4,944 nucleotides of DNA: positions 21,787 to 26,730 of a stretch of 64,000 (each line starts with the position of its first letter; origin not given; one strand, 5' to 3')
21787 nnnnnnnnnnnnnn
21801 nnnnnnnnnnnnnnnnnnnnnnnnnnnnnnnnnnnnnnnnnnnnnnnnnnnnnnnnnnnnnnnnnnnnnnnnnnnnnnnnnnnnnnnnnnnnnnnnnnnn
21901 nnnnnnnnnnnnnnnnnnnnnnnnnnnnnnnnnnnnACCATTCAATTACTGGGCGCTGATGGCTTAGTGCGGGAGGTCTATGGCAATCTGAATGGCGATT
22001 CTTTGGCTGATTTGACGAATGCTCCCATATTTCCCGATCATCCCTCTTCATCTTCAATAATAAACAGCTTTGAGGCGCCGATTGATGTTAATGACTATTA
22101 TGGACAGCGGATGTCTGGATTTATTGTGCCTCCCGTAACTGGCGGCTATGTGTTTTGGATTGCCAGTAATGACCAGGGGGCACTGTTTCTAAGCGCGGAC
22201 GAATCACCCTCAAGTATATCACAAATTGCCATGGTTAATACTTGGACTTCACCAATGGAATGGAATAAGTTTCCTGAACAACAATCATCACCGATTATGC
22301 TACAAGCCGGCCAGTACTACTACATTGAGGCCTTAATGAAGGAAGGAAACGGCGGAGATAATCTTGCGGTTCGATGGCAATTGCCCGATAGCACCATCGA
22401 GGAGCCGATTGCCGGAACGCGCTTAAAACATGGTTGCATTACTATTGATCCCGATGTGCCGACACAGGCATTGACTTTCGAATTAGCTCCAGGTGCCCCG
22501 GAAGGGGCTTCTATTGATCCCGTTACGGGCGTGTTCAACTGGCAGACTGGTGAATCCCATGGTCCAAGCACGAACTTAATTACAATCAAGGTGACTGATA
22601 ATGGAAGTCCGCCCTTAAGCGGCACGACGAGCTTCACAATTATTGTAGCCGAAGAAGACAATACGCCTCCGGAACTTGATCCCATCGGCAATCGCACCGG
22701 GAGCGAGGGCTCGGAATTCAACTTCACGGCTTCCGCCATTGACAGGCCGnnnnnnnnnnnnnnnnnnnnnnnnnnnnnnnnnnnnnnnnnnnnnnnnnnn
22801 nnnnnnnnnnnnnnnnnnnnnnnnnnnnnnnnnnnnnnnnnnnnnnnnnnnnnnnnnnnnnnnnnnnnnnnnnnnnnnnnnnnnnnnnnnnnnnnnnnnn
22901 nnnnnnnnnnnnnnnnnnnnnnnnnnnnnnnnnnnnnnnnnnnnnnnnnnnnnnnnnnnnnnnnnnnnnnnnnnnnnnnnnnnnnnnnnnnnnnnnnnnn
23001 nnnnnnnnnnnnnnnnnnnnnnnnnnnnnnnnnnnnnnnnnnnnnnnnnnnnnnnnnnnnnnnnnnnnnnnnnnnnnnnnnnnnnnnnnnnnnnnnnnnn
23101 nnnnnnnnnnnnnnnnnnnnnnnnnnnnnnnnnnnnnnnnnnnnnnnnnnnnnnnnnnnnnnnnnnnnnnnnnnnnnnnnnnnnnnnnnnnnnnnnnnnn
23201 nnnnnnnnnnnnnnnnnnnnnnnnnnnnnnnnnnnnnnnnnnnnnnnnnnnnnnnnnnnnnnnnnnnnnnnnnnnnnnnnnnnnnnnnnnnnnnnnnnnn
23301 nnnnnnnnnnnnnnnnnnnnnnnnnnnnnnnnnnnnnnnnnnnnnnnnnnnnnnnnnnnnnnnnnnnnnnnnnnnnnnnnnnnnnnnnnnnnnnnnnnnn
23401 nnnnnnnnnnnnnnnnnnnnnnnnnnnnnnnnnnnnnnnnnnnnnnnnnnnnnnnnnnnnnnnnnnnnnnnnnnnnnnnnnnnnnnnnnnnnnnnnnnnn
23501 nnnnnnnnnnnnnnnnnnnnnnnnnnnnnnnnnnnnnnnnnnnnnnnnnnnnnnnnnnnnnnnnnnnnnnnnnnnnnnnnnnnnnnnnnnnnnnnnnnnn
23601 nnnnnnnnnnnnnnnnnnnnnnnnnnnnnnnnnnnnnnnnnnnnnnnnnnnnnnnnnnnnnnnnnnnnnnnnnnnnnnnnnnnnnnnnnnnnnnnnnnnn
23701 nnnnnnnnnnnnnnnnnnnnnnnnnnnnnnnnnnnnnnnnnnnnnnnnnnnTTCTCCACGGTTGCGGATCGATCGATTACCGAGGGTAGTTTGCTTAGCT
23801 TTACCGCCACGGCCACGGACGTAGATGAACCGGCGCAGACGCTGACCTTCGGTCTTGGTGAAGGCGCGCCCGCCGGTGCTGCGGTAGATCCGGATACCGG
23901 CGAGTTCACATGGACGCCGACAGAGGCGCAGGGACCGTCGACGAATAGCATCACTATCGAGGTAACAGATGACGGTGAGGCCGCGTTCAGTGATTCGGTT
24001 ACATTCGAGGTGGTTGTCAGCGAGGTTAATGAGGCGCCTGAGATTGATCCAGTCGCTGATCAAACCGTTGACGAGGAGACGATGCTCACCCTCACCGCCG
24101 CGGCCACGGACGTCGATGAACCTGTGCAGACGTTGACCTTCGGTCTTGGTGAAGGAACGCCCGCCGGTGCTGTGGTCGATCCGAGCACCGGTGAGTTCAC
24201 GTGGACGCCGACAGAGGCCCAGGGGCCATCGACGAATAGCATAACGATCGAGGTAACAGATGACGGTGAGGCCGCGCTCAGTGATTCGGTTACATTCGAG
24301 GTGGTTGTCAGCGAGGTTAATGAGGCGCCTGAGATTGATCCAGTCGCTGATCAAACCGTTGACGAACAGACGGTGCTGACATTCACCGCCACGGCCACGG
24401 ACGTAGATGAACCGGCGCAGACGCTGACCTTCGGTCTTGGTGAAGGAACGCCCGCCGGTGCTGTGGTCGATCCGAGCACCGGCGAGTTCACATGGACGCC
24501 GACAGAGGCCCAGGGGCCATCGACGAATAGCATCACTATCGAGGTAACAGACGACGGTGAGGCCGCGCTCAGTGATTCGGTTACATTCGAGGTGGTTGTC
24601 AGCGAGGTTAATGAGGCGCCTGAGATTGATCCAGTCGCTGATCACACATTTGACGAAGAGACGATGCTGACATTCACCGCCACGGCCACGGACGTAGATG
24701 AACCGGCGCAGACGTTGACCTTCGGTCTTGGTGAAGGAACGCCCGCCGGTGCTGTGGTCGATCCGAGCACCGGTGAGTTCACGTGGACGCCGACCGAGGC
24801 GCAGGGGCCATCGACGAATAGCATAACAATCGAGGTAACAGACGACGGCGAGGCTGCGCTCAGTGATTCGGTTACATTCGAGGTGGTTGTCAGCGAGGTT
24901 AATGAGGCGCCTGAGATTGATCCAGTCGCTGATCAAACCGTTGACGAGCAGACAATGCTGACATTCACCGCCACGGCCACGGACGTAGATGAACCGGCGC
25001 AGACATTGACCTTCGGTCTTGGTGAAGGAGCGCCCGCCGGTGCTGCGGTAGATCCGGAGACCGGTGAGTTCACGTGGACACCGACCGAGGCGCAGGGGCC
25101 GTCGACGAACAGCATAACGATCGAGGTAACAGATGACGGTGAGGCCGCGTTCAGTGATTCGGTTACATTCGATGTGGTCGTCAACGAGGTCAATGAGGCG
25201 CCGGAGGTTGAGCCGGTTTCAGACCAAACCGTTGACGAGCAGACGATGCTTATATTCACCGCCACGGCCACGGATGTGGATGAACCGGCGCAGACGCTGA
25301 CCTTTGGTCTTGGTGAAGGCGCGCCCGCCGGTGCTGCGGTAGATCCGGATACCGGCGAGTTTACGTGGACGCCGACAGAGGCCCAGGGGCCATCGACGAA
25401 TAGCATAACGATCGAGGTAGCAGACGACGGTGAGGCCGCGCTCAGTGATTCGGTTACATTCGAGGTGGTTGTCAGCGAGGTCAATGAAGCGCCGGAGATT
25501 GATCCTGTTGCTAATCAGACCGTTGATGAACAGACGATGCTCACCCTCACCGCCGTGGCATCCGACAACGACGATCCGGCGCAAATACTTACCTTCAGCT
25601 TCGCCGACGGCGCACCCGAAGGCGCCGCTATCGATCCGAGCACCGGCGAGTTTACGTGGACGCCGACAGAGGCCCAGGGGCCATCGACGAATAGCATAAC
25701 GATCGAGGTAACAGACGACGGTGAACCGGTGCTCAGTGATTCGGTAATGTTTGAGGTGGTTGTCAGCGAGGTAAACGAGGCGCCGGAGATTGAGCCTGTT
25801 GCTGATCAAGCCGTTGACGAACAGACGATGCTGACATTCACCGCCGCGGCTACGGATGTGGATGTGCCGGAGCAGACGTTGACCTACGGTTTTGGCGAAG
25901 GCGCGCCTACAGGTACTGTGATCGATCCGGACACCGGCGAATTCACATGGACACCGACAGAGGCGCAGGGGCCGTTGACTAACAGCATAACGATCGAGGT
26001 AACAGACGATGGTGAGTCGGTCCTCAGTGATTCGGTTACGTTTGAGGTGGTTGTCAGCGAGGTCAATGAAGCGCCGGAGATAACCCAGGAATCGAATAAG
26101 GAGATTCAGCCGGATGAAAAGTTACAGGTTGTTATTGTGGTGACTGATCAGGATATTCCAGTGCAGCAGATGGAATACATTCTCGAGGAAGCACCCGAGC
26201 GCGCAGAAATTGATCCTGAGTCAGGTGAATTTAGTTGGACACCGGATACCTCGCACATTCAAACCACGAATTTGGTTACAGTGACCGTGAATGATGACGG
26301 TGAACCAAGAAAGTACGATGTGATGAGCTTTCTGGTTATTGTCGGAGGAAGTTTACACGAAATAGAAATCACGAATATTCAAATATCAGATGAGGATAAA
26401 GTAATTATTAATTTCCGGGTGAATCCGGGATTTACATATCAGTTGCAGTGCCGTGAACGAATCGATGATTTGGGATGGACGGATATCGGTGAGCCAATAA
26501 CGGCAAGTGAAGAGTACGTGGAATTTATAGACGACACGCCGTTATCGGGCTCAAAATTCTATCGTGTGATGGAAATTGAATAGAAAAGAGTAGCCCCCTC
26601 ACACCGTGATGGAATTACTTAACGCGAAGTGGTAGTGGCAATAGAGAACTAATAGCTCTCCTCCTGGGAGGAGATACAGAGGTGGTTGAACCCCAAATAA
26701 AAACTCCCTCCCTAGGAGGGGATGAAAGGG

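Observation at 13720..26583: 12.9-kb single ORF encoding a ~4,290-aa secreted mosaic of sugar-binding, adhesin-type and enzyme-like modules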

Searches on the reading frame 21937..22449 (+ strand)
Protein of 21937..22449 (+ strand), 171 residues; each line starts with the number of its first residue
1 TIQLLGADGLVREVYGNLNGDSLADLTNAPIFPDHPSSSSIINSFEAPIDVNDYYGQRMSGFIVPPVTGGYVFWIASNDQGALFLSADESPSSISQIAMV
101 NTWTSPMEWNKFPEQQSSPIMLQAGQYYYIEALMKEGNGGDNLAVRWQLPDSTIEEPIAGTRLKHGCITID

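Call 10: search_protein_families(library=pfam, proteins=[window:21937-22449:+], max_evalue=1)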
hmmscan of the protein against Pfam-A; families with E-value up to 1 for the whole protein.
window:21937-22449:+ (171 aa): 2 families
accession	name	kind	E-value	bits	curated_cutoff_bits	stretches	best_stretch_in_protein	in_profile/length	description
PF07691.17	PA14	-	2.7e-09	37.4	24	1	9-158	4-144/147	PA14 domain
PF10528.15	GLEYA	-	2.5e-06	28.2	26.2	1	59-144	5-86/91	GLEYA domain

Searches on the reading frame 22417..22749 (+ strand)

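Call 10: search_protein_families(library=pfam, proteins=[window:22417-22749:+], max_evalue=1)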
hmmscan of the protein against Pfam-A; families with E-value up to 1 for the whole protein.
window:22417-22749:+ (111 aa): 3 families
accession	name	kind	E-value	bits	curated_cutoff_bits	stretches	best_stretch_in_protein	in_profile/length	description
PF05345.18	He_PIG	-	1.6e-06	28.9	24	1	11-77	30-95/96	Putative Ig domain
PF18957.6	RibLong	-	0.00065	20.9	27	1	13-60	31-77/93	Long Rib domain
PF00028.23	Cadherin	-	0.049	14.5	28.8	1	55-77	69-92/93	Cadherin domain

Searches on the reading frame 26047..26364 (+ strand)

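Call 10: search_protein_families(library=pfam, proteins=[window:26047-26364:+], max_evalue=1)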
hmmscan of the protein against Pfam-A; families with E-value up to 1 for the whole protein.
window:26047-26364:+ (106 aa): 4 families
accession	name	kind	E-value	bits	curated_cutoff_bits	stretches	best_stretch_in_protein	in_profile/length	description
PF18957.6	RibLong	-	0.0018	19.5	27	1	34-82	29-77/93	Long Rib domain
PF05345.18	He_PIG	-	0.011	16.6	24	1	46-88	43-86/96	Putative Ig domain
PF04461.18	DUF520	-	0.048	14.2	23.2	1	15-78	33-96/161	Protein of unknown function (DUF520)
PF00881.29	Nitroreductase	-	0.23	12.1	23.5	1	33-86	11-50/167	Nitroreductase family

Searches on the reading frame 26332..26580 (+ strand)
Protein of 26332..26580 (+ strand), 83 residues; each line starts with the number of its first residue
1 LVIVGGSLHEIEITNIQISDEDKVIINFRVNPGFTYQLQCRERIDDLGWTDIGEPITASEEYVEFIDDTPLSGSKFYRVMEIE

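Call 10: search_protein_families(library=pfam, proteins=[window:26332-26580:+], max_evalue=1)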
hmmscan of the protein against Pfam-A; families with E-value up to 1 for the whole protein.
window:26332-26580:+ (83 aa): 0 families

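Call 66: find_homologous_proteins(query=A4, max_evalue=0.001)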
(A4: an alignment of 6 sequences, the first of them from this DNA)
Query A4 (6 sequences): 201 candidates shared short words with the query, none scored E <= 0.001.

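Call 80: search_protein_families(library=ncbifam, proteins=[window:26332-26580:+], max_evalue=1)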
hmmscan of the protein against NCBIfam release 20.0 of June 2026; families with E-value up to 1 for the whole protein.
window:26332-26580:+ (83 aa): 0 families
